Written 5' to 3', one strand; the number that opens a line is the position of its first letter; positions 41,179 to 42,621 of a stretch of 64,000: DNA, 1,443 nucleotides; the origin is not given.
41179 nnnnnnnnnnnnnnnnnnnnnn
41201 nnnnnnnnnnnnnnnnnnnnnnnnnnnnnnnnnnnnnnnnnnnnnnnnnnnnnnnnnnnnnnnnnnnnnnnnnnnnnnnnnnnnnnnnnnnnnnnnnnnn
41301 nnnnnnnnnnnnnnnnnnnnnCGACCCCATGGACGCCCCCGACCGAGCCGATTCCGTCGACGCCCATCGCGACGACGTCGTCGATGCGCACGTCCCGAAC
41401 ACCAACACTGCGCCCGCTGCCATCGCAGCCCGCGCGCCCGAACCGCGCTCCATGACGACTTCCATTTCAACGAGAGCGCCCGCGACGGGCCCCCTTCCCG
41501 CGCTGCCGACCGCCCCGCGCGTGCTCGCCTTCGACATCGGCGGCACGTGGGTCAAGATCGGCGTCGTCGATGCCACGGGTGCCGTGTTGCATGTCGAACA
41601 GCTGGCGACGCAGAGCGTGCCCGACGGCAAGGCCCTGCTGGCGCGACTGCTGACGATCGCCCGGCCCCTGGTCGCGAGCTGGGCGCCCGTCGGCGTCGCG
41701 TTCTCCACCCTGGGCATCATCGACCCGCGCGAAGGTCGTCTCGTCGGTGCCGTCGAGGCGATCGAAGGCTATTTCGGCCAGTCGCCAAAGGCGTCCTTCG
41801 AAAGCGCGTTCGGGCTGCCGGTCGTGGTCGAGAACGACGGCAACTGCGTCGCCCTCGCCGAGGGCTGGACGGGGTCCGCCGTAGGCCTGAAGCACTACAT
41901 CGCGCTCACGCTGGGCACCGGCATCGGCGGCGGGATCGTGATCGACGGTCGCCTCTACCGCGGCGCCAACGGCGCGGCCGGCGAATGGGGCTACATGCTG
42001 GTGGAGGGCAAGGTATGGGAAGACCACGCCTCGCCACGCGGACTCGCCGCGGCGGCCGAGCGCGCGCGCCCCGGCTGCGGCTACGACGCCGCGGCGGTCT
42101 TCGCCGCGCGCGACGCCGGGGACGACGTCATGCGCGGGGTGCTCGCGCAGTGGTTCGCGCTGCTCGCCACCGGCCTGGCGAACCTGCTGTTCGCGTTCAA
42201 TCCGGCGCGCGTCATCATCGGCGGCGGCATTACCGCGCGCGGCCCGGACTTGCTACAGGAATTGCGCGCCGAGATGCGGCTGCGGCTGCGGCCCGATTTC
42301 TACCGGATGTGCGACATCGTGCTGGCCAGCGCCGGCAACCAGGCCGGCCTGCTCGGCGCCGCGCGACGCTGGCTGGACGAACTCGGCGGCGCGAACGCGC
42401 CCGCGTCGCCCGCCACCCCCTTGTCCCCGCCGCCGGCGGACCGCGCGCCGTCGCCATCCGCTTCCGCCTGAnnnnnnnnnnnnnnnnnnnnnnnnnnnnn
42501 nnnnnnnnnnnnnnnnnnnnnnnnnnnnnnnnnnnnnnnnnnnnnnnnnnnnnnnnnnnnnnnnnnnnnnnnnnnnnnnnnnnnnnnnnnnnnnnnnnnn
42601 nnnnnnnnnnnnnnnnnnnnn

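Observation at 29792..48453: TonB-dependent, ROK-regulated chitosan/glucosamine utilisation locus in a Gram-negative bacterium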

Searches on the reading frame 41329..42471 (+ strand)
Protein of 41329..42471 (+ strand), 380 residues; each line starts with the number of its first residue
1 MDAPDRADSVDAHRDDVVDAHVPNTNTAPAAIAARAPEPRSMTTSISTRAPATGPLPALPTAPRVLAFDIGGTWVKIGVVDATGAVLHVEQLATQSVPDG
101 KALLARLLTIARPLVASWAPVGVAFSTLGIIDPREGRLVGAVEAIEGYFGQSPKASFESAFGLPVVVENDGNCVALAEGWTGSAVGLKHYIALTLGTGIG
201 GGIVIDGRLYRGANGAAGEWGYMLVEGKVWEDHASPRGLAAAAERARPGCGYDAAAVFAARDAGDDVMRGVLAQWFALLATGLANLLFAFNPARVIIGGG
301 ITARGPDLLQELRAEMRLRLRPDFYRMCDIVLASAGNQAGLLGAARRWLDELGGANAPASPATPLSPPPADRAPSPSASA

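Call 6: search_protein_families(library=pfam, proteins=[window:41329-42471:+])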
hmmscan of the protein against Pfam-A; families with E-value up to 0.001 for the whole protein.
window:41329-42471:+ (380 aa): 1 family
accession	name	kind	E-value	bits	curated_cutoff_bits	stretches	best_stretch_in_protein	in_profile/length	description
PF00480.26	ROK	-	3.5e-43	148.7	22.9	1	66-348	2-291/294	ROK family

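Call 10: search_protein_families(library=ncbifam, proteins=[window:41329-42471:+])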
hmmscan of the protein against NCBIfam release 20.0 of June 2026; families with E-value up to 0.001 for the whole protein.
window:41329-42471:+ (380 aa): 12 families
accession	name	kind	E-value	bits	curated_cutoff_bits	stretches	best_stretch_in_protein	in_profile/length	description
NF042998.1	bglucokin_BglK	equivalog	3.1e-45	154.7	550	1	65-345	3-282/291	beta-glucoside kinase BglK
TIGR00744.1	ROK_glcA_fam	subfamily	2.1e-38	132.4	260.35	1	67-346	2-306/318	ROK family glucokinase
NF003461.0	PRK05082.1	subfamily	1.5e-25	90.1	283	1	64-346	2-284/291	N-acetylmannosamine kinase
NF009835.0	PRK13310.1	equivalog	8.8e-25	87.6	380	2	67-230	4-165/303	N-acetylglucosamine kinase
NF047821.1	NactlManKinNanK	equivalog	1.3e-24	87.3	450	1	65-345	3-283/288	N-acetylmannosamine kinase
NF007251.0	PRK09698.1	equivalog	3.3e-20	72.6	253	1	64-346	7-294/304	allose kinase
NF007108.0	PRK09557.1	equivalog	3.4e-20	72.6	443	1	67-222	5-158/303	fructokinase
NF045551.1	GK_Pyrobac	equivalog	2e-19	70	500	1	65-345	2-277/294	ATP-dependent glucokinase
NF045942.1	PolPhglucPhase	equivalog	2.8e-13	50.2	250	1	67-236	4-167/242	polyphosphate--glucose phosphotransferase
NF047937.1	TransRegNagC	equivalog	5.7e-13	48.8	650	1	67-226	83-244/399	DNA-binding transcriptional regulator NagC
NF009836.0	PRK13311.1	equivalog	6.1e-13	48.6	551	1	67-226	4-161/256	N-acetyl-D-glucosamine kinase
NF049930.1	TransRegMlc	equivalog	3.3e-08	33.3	530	1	156-226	180-250/405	sugar metabolism global transcriptional regulator Mlc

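Call 22: search_solved_structures(query=window:41329-42471:+, max_evalue=1e-10)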
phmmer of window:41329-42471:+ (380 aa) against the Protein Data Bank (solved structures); distinct sequences matched with E-value up to 1e-10: 27.
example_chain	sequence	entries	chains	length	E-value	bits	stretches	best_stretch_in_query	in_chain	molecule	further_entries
5nck_A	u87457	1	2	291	1.3e-51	179.3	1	65-351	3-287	N-acetylmannosamine kinase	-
4htl_A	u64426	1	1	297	7.6e-42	147.1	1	62-351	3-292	Beta-glucoside kinase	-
2qm1_A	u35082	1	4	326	4e-31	111.8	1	64-242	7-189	Glucokinase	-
2gup_A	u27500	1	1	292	4.5e-24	88.6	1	64-351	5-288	ROK family protein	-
3eo3_A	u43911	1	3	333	4.1e-23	85.5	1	65-226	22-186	Bifunctional UDP-N-acetylglucosamine 2-epimerase/N-acetylmannosamine kinase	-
2yhw_A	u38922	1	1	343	4.2e-23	85.4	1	65-226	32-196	BIFUNCTIONAL UDP-N-ACETYLGLUCOSAMINE 2-EPIMERASE/N-ACETYLMANNOSAMINE KINASE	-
2yhy_A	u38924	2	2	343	4.4e-23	85.4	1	65-226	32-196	BIFUNCTIONAL UDP-N-ACETYLGLUCOSAMINE 2-EPIMERASE/N-ACETYLMANNOSAMINE KINASE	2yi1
3vgk_A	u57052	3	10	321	6.8e-23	84.8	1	66-346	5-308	Glucokinase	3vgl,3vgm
6q26_A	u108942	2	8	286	9e-23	84.3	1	66-344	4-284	Glucokinase | N-acetylmannosamine kinase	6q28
6q27_A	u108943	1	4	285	9.6e-23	84.3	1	66-344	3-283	Glucokinase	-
7p7i_AAA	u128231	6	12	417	1.1e-21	80.8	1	61-223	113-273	Ubiquitin-like protein SMT3,N-acetyl-D-glucosamine kinase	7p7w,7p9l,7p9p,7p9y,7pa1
3vov_A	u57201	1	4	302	5.1e-21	78.6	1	64-347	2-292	Glucokinase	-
4db3_A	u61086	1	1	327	1.7e-19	73.6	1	66-345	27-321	N-acetyl-D-glucosamine kinase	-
2ap1_A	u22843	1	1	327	1.2e-17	67.4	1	66-224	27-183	putative regulator protein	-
3r8e_A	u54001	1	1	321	5.1e-17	65.4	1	64-346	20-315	Hypothetical sugar kinase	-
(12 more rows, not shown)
